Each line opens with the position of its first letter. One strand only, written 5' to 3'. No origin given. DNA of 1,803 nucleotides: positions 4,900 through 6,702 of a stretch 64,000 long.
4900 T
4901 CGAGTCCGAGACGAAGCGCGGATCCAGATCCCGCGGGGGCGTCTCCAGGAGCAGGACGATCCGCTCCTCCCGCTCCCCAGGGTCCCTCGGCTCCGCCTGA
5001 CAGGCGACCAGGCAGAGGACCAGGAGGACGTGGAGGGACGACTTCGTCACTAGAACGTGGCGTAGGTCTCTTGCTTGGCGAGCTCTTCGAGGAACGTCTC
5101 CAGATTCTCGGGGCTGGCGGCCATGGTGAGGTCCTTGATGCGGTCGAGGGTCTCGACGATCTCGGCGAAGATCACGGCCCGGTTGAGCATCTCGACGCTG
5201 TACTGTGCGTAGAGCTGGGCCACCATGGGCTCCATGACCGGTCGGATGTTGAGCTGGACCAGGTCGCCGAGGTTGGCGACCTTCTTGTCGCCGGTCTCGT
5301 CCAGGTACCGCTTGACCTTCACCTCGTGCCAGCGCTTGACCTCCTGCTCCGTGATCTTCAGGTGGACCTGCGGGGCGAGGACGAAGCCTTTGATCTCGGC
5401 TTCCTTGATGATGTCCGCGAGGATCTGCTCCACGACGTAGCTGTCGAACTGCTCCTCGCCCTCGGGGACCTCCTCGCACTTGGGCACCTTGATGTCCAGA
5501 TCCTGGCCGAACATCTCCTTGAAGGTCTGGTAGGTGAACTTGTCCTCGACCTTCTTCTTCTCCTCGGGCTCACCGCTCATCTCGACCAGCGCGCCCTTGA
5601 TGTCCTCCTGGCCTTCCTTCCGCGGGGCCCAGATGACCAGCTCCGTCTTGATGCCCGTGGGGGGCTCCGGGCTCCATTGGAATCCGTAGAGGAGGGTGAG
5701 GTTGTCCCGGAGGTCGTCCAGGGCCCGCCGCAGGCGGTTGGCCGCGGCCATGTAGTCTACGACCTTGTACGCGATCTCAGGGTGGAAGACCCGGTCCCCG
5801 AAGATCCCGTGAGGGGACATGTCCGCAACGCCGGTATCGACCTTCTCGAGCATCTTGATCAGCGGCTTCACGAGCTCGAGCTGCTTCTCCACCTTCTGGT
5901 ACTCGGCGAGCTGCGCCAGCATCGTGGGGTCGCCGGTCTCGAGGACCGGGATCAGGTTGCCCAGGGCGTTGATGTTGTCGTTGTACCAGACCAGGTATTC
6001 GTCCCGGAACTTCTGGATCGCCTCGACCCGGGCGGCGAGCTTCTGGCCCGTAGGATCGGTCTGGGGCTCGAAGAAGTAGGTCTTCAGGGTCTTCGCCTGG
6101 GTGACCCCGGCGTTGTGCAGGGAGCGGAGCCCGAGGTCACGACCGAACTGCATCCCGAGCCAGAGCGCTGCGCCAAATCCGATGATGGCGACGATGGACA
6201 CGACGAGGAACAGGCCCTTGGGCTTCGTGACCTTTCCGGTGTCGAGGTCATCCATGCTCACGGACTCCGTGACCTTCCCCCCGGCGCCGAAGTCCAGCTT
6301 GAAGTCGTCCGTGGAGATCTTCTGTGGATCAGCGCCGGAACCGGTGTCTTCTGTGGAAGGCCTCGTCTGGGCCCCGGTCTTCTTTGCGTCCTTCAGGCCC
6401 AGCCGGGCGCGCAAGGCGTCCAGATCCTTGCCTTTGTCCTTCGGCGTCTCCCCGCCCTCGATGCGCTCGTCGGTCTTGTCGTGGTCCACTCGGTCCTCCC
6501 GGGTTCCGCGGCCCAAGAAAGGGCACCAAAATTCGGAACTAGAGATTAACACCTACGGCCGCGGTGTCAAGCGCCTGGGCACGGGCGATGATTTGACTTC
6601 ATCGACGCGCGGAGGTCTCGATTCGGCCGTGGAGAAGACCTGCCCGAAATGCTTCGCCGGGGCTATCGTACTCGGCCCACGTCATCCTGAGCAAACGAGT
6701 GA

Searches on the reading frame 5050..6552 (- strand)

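Call 28: search_protein_families(library=ncbifam, max_evalue=0.01, proteins=[window:5050-6552:-])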
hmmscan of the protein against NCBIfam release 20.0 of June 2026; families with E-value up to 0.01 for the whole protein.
window:5050-6552:- (500 aa): 1 family
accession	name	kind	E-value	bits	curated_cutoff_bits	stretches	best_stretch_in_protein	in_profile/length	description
NF003066.0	PRK03987.1-6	equivalog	0.001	18.4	503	1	298-387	175-256/275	translation initiation factor IF-2 subunit alpha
